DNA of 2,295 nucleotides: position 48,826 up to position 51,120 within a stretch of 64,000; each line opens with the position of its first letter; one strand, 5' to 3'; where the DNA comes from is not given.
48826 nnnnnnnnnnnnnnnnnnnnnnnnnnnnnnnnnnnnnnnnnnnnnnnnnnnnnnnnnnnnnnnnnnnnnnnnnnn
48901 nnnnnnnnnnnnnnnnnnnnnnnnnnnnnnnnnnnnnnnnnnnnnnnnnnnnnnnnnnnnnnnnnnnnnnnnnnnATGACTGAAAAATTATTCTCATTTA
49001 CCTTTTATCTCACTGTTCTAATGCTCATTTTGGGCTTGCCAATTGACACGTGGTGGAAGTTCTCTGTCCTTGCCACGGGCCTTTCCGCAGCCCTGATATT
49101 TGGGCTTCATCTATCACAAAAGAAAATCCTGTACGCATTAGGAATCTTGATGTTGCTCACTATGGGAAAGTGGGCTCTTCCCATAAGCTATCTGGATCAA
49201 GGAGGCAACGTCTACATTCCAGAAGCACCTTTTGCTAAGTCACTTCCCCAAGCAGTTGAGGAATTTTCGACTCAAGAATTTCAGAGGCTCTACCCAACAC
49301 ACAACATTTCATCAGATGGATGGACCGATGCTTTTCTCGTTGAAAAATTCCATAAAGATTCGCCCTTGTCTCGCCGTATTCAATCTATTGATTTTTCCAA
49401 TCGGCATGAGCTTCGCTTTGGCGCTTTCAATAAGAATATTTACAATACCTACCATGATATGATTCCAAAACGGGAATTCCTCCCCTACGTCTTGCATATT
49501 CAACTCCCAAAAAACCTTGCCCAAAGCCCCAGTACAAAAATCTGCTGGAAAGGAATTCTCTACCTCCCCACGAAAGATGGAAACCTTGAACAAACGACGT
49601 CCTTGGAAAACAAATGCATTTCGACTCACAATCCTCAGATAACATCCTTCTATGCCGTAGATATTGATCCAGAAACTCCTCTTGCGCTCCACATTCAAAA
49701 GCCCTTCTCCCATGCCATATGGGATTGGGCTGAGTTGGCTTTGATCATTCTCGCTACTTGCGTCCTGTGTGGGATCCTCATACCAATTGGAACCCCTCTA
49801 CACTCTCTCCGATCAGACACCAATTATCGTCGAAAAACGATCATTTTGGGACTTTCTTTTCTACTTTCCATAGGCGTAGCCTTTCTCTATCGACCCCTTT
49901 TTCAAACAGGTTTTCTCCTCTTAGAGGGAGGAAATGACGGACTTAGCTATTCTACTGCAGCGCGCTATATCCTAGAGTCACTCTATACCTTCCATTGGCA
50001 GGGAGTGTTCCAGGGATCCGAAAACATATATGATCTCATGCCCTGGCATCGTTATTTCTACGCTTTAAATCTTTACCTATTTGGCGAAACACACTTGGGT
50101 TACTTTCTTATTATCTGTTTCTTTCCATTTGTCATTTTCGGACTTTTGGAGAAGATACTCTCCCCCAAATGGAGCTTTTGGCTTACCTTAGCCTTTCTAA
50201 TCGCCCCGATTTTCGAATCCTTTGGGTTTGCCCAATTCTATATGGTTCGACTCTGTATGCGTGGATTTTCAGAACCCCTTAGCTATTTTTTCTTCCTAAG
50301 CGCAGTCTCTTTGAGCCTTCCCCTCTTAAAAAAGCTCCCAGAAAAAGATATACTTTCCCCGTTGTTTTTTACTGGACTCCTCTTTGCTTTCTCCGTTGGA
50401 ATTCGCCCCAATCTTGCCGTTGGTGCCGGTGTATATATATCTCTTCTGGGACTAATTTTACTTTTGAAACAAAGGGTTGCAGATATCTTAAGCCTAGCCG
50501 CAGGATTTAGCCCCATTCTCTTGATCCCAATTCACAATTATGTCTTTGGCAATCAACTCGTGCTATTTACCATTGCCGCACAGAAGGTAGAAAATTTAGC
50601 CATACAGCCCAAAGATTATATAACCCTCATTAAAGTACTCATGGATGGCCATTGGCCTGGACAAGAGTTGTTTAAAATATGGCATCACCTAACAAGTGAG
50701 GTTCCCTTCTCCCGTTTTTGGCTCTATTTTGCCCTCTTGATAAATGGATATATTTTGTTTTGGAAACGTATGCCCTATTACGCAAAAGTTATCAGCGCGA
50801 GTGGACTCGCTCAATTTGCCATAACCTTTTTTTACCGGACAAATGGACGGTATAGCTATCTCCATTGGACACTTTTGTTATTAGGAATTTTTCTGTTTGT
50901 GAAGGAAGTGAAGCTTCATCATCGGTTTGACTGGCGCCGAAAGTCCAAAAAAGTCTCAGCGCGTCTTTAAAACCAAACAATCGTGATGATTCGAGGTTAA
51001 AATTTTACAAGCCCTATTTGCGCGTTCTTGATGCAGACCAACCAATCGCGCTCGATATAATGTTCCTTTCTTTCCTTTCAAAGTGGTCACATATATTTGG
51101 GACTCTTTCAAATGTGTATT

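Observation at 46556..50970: Translationally coupled envelope-glycan module: small membrane protein, GT2 polyprenyl-phosphate glycosyltransferase, WecB epimerase, 664-aa polytopic membrane protein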

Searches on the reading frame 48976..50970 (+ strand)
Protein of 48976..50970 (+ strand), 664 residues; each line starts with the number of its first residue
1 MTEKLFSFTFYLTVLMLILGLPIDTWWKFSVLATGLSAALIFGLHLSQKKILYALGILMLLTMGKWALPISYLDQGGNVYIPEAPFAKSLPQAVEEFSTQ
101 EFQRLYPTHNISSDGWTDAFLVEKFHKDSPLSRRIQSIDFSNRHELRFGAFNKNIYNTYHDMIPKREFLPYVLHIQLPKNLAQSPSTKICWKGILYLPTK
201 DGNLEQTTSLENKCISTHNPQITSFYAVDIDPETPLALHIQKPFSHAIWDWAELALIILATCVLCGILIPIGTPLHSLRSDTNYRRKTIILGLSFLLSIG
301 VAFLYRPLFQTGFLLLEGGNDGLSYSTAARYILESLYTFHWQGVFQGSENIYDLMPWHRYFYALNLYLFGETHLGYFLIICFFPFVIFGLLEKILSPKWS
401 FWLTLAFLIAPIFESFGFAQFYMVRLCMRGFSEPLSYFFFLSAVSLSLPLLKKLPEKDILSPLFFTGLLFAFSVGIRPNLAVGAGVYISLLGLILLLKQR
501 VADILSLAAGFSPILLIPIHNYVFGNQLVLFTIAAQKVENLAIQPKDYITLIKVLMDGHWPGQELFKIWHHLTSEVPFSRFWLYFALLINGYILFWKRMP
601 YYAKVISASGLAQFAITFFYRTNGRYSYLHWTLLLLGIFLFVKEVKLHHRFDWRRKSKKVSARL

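Call 5: search_protein_families(library=pfam, proteins=[window:48976-50970:+], max_evalue=0.01)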
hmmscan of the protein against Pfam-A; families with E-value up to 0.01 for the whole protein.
window:48976-50970:+ (664 aa): 0 families

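Call 7: search_protein_families(library=ncbifam, proteins=[window:48976-50970:+], max_evalue=0.1)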
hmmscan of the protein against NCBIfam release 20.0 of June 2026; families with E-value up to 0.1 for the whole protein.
window:48976-50970:+ (664 aa): 0 families

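Call 8: find_homologous_proteins(query=window:48976-50970:+)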
Query window:48976-50970:+ (664 aa): 4 proteins with E <= 0.001 among 8000 candidates.
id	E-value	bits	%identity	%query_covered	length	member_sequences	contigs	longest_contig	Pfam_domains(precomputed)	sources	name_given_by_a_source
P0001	0.0e+0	1393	100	91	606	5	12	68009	-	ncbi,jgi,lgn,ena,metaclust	metaclust:\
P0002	2.4e-157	544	43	95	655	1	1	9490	-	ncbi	-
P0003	1.8e-152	528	45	88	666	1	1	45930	-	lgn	-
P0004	1.2e-132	462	40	100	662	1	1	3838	-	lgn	-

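Call 9: find_encoding_contigs(protein=P0001, flank=8000, max_places=4)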
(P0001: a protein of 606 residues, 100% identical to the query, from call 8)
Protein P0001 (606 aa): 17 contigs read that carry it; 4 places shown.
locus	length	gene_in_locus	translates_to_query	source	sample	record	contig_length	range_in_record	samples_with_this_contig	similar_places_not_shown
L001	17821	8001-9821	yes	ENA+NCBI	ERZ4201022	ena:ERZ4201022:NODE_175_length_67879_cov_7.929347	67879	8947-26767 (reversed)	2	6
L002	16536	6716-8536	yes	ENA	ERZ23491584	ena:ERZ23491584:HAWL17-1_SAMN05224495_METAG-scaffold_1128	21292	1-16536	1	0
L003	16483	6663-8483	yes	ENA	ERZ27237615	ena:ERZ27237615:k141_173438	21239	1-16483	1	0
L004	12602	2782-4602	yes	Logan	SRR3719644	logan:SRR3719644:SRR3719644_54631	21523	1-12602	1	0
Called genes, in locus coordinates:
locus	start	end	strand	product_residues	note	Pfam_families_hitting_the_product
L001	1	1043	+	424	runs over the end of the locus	PF00890:FAD_binding_2 (faint), PF01494:FAD_binding_3, PF05834:Lycopene_cycl (faint), PF07992:Pyr_redox_2 (faint), PF08491:SE (weak)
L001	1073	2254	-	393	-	PF00497:SBP_bac_3, PF00520:Ion_trans (weak), PF00060:Lig_chan, PF07885:Ion_trans_2 (weak)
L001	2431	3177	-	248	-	PF07021:MetW, PF13489:Methyltransf_23, PF13847:Methyltransf_31, PF08241:Methyltransf_11, PF08242:Methyltransf_12 (weak), PF13649:Methyltransf_25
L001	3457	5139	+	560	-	PF00005:ABC_tran, PF00931:NB-ARC (faint), PF02463:SMC_N (faint), PF13401:AAA_22 (faint), PF13238:AAA_18 (faint), PF13304:AAA_21 (faint), PF12848:ABC_tran_Xtn, PF00005:ABC_tran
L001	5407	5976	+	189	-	-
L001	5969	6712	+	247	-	PF00535:Glycos_transf_2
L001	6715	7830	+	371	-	PF02350:Epimerase_2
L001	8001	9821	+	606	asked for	-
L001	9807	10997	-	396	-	PF00768:Peptidase_S11, PF13354:Beta-lactamase2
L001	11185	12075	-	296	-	PF00140:Sigma70_r1_2, PF04542:Sigma70_r2, PF04545:Sigma70_r4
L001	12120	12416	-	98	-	-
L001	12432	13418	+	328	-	PF00849:PseudoU_synth_2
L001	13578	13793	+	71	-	-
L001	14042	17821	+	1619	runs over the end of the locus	PF21075:GDH_ACT1, PF21073:GDH_HM1, PF21076:GDH_ACT2, PF21077:GDH_ACT3, PF21078:GDH_HM3, PF05088:Bac_GDH_CD, PF21074:GDH_C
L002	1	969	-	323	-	?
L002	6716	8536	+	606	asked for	-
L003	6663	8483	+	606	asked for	-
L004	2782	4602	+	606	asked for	-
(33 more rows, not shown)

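Call 10: find_encoding_contigs(protein=P0002, flank=8000, max_places=3)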
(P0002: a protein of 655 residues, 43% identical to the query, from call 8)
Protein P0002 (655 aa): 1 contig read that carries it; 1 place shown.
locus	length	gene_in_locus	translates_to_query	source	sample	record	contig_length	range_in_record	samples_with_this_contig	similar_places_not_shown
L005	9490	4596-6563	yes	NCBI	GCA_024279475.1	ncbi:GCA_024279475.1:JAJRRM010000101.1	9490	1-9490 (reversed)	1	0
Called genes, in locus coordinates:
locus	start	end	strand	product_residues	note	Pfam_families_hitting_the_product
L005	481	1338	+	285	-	PF17827:PrmC_N, PF05175:MTS, PF01170:UPF0020 (weak), PF06325:PrmA, PF08241:Methyltransf_11 (faint), PF08242:Methyltransf_12, PF13649:Methyltransf_25, PF13847:Methyltransf_31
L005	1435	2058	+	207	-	PF13763:DUF4167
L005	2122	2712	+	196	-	-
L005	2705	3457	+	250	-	PF00535:Glycos_transf_2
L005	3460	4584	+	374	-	PF02350:Epimerase_2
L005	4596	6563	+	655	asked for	-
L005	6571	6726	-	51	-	-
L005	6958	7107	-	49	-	-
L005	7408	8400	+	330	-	-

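Call 11: find_encoding_contigs(protein=P0003, flank=8000, max_places=3)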
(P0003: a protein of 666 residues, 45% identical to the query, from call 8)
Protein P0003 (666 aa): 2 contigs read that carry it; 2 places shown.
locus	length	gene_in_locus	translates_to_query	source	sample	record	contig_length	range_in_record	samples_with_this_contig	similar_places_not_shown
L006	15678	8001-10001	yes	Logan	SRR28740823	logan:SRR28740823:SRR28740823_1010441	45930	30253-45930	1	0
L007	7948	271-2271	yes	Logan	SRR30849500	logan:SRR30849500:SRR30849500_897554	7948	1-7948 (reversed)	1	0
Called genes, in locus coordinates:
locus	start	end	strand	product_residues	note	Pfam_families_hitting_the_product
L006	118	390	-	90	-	-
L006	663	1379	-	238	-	-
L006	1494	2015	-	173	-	PF17886:ArsA_HSP20 (faint)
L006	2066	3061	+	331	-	-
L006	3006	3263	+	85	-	PF05768:Glrx-like (weak), PF00462:Glutaredoxin, PF13417:GST_N_3 (weak), PF13409:GST_N_2 (weak)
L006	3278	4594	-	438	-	PF20717:DUF6829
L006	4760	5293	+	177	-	PF13302:Acetyltransf_3, PF13523:Acetyltransf_8, PF00583:Acetyltransf_1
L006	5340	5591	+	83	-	PF02604:PhdYeFM_antitox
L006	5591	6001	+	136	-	-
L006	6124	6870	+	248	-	PF00535:Glycos_transf_2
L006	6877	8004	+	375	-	PF02350:Epimerase_2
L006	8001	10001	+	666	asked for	-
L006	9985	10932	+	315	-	PF04229:GrpB, PF00583:Acetyltransf_1, PF13673:Acetyltransf_10, PF13508:Acetyltransf_7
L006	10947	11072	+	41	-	-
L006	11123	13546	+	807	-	-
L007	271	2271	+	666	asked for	-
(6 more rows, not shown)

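Call 12: find_encoding_contigs(protein=P0004, flank=8000, max_places=3)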
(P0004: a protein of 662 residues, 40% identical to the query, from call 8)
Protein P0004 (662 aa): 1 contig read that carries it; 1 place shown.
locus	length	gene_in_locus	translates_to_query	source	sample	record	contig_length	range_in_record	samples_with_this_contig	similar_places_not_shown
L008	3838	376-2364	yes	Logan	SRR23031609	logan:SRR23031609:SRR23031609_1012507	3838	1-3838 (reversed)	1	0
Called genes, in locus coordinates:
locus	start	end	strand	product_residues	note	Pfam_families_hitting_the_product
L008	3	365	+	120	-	?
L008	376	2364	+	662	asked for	-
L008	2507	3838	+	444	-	?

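Call 17: search_solved_structures(query=A1, max_evalue=10)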
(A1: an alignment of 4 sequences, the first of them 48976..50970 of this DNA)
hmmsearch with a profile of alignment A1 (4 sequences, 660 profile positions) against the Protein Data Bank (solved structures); distinct sequences matched with E-value up to 10: 0.

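Call 18: find_related_loci(query=A1, collection=genome_contigs, flank=8000)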
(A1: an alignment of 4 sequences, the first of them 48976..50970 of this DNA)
Query A1 (664 aa) in genome_contigs; peptide patterns used: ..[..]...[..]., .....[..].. (x = any residue, [..] = any of these).
29 stretches matched a pattern; 2 encode a relative of the query (tblastn E <= 1e-3); 2 distinct loci.
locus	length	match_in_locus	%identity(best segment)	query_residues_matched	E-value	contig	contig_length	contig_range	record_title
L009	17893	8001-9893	43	7-632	4e-170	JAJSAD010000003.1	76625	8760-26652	MAG: Alphaproteobacteria bacterium isolate Dive96_bin4.281 k141_171321, whole genome shotgun sequence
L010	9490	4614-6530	43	11-644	1e-164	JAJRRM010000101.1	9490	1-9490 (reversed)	MAG: Alphaproteobacteria bacterium isolate Dive100_bin3.118 k141_978603, whole genome shotgun sequence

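Call 24: predict_structure(alignment_id=A1)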
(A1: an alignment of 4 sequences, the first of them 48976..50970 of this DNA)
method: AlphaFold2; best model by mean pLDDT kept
length: 664 residues; sequences in the alignment: 4
mean_pLDDT: 51.7   pTM: 0.37
mean pLDDT of the five models: 51.7, 48.0, 48.0, 43.9, 43.6
residues with pLDDT >= 90: 0; 70-90: 86; 50-70: 263; < 50: 315
segments of 3 or more residues with pLDDT < 50: 1-26, 68-75, 110-136, 141-167, 268-279, 302-377, 411-444, 462-483, 513-545, 568-582, 619-629, 653-664
pLDDT, mean of each block of 10 residues (from residue 1): 32 44 50 55 56 65 56 53 70 84 64 34 30 44 35 30 46 71 77 82 80 75 76 68 66 62 55 43 62 57 38 25 38 39 34 35 41 47 56 65 63 35 34 39 50 52 48 39 50 62 59 44 29 25 45 55 53 43 60 69 64 54 44 60 60 43 31
secondary structure, 60 per line:
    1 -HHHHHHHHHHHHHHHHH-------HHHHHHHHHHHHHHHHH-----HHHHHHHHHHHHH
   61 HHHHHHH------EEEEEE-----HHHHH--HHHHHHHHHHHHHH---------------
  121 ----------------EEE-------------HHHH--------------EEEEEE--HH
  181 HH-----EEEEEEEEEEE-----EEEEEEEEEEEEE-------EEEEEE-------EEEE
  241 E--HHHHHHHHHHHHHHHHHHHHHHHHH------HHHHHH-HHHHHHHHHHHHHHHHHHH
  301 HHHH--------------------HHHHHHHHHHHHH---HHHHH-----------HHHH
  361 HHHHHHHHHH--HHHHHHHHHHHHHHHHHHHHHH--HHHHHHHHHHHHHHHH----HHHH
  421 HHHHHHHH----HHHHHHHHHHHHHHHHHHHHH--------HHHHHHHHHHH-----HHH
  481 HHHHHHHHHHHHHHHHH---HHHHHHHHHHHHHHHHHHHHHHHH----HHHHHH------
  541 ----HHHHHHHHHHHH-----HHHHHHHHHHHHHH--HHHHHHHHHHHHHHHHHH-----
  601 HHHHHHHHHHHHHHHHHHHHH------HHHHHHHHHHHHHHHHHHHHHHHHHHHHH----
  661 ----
elements in order (helices of 4 or more, strands of 3 or more residues): H2-18 H26-42 H48-67 E74-79 H85-89 H92-105 E137-139 H153-156 E171-176 H179-182 E188-198 E204-216 E224-229 E237-241 H244-268 H275-280 H282-304 H325-337 H341-345 H357-370 H373-394 H397-412 H417-428 H433-453 H462-472 H478-497 H501-524 H529-534 H545-556 H562-575 H578-595 H601-621 H628-656

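Call 26: search_protein_families(library=pfam, proteins=[window:48976-50970:+, P0002, P0003, P0004], max_evalue=10)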
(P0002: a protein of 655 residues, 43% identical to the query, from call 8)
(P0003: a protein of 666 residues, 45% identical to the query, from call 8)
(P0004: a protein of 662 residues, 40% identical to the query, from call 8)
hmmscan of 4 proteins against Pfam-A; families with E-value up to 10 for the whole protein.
window:48976-50970:+ (664 aa): 2 families
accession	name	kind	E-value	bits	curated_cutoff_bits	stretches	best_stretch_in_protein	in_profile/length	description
PF11694.13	DUF3290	-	0.22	11.9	31.3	1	246-302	12-64/144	Protein of unknown function (DUF3290)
PF18608.7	XAF1_C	-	0.25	11.4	25.8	1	254-273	12-31/54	XIAP-associated factor 1 C-terminal domain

P0002 (655 aa): 0 families

P0003 (666 aa): 0 families

P0004 (662 aa): 2 families
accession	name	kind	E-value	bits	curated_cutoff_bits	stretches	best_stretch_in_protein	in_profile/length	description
PF09446.15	VMA21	-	0.32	11.6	29.5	0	382-405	7-30/64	VMA21-like domain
PF20237.3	DUF6594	-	8.2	6.7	30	1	266-311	177-217/238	Family of unknown function (DUF6594)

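Call 28: search_protein_representatives(alignment_id=A1)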
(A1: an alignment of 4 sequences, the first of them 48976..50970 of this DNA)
Query: 4 sequences, 660 profile positions. Proteins with E-value up to 0.001 (for the whole library): 639; up to 1e-10: 408; up to 1e-30: 229. The best 150 are listed.
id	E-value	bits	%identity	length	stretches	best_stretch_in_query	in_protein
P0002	0.0e+00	1124.6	-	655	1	8-658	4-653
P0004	0.0e+00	1060.3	-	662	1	2-658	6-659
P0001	0.0e+00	1039.3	-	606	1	60-659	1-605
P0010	4.2e-243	825.3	-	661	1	8-651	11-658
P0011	1.0e-187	642.3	-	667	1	8-643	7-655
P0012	1.1e-159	549.7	-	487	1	9-454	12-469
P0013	1.2e-137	476.9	-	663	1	7-648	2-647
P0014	4.6e-114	398.9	-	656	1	11-647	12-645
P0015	1.1e-109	384.5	-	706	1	13-647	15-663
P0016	1.3e-106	374.3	-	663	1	9-648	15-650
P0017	1.1e-104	367.9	-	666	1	13-645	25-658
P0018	3.7e-104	366.2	-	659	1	19-651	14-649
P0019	2.4e-103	363.5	-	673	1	9-649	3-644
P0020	2.7e-103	363.3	-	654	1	6-647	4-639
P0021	5.9e-101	355.6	-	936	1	12-646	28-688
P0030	1.4e-86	308.1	-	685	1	12-646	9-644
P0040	5.3e-77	276.4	-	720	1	15-649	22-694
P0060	3.6e-67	244.0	-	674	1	11-641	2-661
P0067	4.4e-64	233.8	-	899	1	130-651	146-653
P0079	1.7e-60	221.9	-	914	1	119-640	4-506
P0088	3.0e-59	217.8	-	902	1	11-646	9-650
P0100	1.8e-55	205.3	-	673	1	5-634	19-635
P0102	2.5e-55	204.8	-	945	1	12-653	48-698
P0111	1.1e-52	196.1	-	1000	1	15-641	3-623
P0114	3.6e-52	194.4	-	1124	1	117-656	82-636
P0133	8.0e-49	183.3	-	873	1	18-640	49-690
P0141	1.6e-47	179.1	-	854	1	10-639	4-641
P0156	4.0e-45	171.1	-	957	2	291-560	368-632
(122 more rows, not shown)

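Call 29: search_protein_families(library=pfam, proteins=[P0021, P0067, P0079, P0088, P0102, P0111, P0114, P0156, P0133, P0141], max_evalue=0.01)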
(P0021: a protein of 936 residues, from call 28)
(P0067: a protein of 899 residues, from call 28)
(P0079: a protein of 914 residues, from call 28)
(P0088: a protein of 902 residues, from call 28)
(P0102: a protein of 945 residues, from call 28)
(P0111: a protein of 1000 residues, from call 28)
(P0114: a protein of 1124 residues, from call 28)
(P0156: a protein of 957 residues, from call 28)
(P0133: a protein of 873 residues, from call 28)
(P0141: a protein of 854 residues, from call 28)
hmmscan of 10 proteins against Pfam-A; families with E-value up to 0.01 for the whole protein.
P0021 (936 aa): 8 families
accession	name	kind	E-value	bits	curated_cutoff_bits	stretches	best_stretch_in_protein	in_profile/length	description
PF13489.12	Methyltransf_23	-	6.2e-15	55.7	27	1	758-912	18-163/164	Methyltransferase domain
PF08242.18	Methyltransf_12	-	9.6e-10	39.5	30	1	768-863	2-98/98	Methyltransferase domain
PF13649.12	Methyltransf_25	-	2.2e-07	31.9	27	1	766-860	1-96/97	Methyltransferase domain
PF08241.18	Methyltransf_11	-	1.7e-06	29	21.2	1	768-865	2-95/95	Methyltransferase domain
PF13847.12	Methyltransf_31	-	9.6e-05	22.5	27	1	763-874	4-118/145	Methyltransferase domain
PF07021.18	MetW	-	0.00013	22.1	21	1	755-799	6-49/193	Methionine biosynthesis protein MetW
PF06325.19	PrmA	-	0.00026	21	22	1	760-804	159-202/296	Ribosomal protein L11 methyltransferase (PrmA)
PF00891.24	Methyltransf_2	-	0.008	16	22.3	0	764-886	64-186/210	O-methyltransferase domain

P0067 (899 aa): 2 families
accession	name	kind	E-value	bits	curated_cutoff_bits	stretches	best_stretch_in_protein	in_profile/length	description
PF13489.12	Methyltransf_23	-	5.3e-09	36.5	27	1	713-873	9-163/164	Methyltransferase domain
PF13649.12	Methyltransf_25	-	0.0072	17.4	27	0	729-820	3-95/97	Methyltransferase domain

P0079 (914 aa): 3 families
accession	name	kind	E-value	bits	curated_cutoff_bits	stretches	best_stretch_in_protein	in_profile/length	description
PF13472.12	Lipase_GDSL_2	-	1.1e-18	68.8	32.9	1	620-873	1-177/178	GDSL-like Lipase/Acylhydrolase family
PF00657.28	Lipase_GDSL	-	4.2e-07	30.7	23.6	1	618-877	1-206/208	GDSL-like Lipase/Acylhydrolase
PF04311.20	DUF459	-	0.0045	16.8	27.2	0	762-797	85-120/197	Protein of unknown function (DUF459)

P0088 (902 aa): 0 families

P0102 (945 aa): 0 families

P0111 (1000 aa): 1 family
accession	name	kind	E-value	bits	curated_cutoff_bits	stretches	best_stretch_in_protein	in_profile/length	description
PF13472.12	Lipase_GDSL_2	-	1.1e-07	33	32.9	1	716-972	5-176/178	GDSL-like Lipase/Acylhydrolase family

P0114 (1124 aa): 1 family
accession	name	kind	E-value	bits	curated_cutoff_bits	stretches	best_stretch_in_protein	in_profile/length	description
PF01040.23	UbiA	-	1.5e-20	74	34.2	1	869-1082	21-227/250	UbiA prenyltransferase family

P0156 (957 aa): 0 families

P0133 (873 aa): 1 family
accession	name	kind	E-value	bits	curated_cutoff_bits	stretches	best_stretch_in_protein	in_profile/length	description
PF04608.18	PgpA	-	1.6e-34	119.3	28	1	732-864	7-140/141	Phosphatidylglycerophosphatase A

P0141 (854 aa): 0 families

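Call 31: search_solved_structures(query=A2, max_evalue=10, show_alignments=3)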
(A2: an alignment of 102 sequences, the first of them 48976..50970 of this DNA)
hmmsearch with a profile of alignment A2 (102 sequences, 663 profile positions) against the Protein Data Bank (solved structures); distinct sequences matched with E-value up to 10: 1.
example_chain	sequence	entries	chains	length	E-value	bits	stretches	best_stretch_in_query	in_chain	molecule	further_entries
6gyk_U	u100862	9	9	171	2.3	9.7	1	91-159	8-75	Transcription initiation factor IIA large subunit,Transcription initiation factor IIA larg | Transcription initiation factor IIA large subunit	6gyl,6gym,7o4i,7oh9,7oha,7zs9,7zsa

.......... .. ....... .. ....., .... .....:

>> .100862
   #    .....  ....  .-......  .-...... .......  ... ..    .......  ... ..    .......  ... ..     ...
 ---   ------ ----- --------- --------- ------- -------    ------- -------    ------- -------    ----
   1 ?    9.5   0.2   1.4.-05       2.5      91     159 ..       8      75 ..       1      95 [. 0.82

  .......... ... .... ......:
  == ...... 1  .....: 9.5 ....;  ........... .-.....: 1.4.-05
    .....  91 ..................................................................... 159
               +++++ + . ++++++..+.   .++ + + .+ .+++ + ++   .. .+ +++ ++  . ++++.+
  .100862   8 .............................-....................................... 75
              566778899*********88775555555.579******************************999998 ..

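Call 32: find_homologous_proteins(query=A2, max_evalue=0.00001)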
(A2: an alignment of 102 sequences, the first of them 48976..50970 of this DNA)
Query A2 (102 sequences) (664 aa, profile of the alignment): 4 proteins with E <= 0.00001 among 8000 candidates.
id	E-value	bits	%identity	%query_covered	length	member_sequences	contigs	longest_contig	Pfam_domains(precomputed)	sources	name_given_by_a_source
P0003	7.9e-187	641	45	88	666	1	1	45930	-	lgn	-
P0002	8.8e-186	637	43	95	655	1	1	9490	-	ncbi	-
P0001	6.7e-171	588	100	91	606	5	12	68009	-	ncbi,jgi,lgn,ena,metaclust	metaclust:\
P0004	1.1e-162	561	40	100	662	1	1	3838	-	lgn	-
